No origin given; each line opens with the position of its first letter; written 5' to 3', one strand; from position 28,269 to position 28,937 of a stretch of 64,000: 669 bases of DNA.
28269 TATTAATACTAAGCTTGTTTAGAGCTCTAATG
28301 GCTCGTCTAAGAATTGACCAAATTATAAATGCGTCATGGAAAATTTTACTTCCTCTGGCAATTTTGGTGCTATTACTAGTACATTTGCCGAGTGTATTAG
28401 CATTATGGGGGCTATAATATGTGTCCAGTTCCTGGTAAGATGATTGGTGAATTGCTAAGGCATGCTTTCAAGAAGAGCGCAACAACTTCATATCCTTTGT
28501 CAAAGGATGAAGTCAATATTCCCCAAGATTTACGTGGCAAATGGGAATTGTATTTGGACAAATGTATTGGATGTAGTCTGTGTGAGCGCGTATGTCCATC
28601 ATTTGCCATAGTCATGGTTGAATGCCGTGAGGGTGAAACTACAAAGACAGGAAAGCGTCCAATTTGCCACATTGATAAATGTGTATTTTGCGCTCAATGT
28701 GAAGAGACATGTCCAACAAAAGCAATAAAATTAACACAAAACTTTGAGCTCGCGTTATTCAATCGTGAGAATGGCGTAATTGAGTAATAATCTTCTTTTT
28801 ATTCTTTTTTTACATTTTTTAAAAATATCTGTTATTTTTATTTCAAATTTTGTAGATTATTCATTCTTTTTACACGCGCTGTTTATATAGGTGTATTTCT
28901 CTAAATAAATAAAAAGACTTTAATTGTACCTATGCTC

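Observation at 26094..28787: Second complex-I-like module (NuoA-B-C-H-I) with no NuoD-like catalytic subunit and a hydrogenase-type small subunit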

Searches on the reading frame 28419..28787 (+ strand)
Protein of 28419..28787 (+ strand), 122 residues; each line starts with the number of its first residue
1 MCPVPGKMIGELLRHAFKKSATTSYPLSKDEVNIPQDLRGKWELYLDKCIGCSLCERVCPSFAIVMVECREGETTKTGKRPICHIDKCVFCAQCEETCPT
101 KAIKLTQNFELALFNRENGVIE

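Call 5: search_protein_families(library=pfam, proteins=[window:28419-28787:+], max_evalue=0.01)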
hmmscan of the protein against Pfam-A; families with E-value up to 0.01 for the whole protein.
window:28419-28787:+ (122 aa): 13 families
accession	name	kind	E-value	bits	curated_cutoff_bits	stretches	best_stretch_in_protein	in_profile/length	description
PF00037.32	Fer4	-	1.8e-11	43.8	21.1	2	46-64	5-23/24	4Fe-4S binding domain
PF12838.12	Fer4_7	-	2e-09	38.2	27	1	48-102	1-52/52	4Fe-4S dicluster domain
PF13187.11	Fer4_9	-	7.6e-09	35.9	27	2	48-103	1-52/52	4Fe-4S dicluster domain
PF12837.12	Fer4_6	-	1.6e-07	31.3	25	1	47-61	7-21/24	4Fe-4S binding domain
PF13484.11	Fer4_16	-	2.4e-07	31.8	30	1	87-108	1-21/66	4Fe-4S double cluster binding domain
PF14697.11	Fer4_21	-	5.8e-07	30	35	1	41-64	33-57/59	4Fe-4S dicluster domain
PF12797.12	Fer4_2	-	4.5e-05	23.6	24.5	1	46-61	7-22/22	4Fe-4S binding domain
PF13183.11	Fer4_8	-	4.6e-05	24.3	27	2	46-101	2-67/68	4Fe-4S dicluster domain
PF12800.12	Fer4_4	-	8.1e-05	23.1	24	1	47-60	2-15/17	4Fe-4S binding domain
PF13534.11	Fer4_17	-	0.0001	23.2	22.2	1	41-61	38-58/61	4Fe-4S dicluster domain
PF13237.11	Fer4_10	-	0.00014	22.2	25.5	1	46-99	6-53/53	4Fe-4S dicluster domain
PF25160.1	LdpA_Fe-S-bd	-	0.00032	20.8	27.6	0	45-67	24-46/49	LdpA Fe-S cluster-binding domain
PF12798.12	Fer4_3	-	0.001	20.2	27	0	49-61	1-13/15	4Fe-4S binding domain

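Call 6: search_protein_families(library=ncbifam, proteins=[window:28419-28787:+], max_evalue=0.01)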
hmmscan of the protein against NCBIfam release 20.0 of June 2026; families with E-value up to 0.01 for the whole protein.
window:28419-28787:+ (122 aa): 72 families (the best 25 are shown)
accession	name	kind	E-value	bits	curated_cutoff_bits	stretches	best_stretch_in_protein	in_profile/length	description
TIGR01971.1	NuoI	subfamily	6.5e-28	96.8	113.05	1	12-120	5-115/121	NADH-quinone oxidoreductase, chain I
NF009053.0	PRK12387.1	subfamily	4e-26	91.9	204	1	12-118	4-105/180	formate hydrogenlyase complex iron-sulfur subunit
NF006221.0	PRK08348.1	subfamily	2e-25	89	124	1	8-116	6-105/136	NADH-plastoquinone oxidoreductase subunit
NF004537.0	PRK05888.1-3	equivalog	6.4e-22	78.1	163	1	12-118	30-145/204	NADH-quinone oxidoreductase subunit NuoI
NF006076.0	PRK08222.1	equivalog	2.1e-21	76.6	270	1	20-116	13-103/181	hydrogenase 4 subunit H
NF004545.0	PRK05888.3-1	equivalog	6.9e-21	74.5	229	1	12-112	33-132/154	NADH-quinone oxidoreductase subunit NuoI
NF004540.0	PRK05888.2-1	equivalog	5.7e-19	68.1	215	1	13-118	12-118/139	NADH-quinone oxidoreductase subunit NuoI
NF004541.0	PRK05888.2-2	equivalog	5.1e-18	65.5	217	1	21-118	37-126/168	NADH-quinone oxidoreductase subunit NuoI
NF004536.0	PRK05888.1-1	equivalog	9.9e-18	64.1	212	1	12-120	20-131/180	NADH-quinone oxidoreductase subunit NuoI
NF004538.0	PRK05888.1-4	equivalog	1.1e-17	64.1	135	1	13-118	24-132/162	NADH-quinone oxidoreductase subunit NuoI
NF004539.0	PRK05888.1-5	equivalog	7.6e-17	61.4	225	1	13-118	24-132/162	NADH-quinone oxidoreductase subunit NuoI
TIGR00403.1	ndhI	equivalog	5e-16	58.8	302.35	1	13-118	30-134/183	NAD(P)H-quinone oxidoreductase subunit I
NF004543.0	PRK05888.2-5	equivalog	5.2e-15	55.5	243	1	13-116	27-128/217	NADH-quinone oxidoreductase subunit NuoI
NF004546.0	PRK05888.3-3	equivalog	1.3e-14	54.1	260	1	25-115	44-136/196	NADH-quinone oxidoreductase subunit NuoI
NF040612.1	F420_dehyd_FpoI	exception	1.8e-14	53.7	180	1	9-110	6-106/135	F420H2 dehydrogenase subunit FpoI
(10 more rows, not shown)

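Call 17: find_encoding_contigs(protein=window:28419-28787:+, flank=6000, max_places=6)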
Protein window:28419-28787:+ (122 aa): 2 contigs read that carry it; 1 place shown.
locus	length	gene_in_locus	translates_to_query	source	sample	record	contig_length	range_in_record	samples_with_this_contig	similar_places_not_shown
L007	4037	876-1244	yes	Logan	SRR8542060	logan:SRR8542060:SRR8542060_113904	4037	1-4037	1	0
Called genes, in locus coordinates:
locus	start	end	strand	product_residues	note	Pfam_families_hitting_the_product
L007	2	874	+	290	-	?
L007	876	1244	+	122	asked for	PF13484:Fer4_16 (faint), PF14697:Fer4_21 (faint), PF00037:Fer4 (weak), PF12837:Fer4_6 (faint), PF12838:Fer4_7, PF13187:Fer4_9 (weak), PF00037:Fer4 (weak)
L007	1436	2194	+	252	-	PF01884:PcrB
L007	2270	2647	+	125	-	PF03259:Robl_LC7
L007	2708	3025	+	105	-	PF01253:SUI1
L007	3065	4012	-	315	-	PF00557:Peptidase_M24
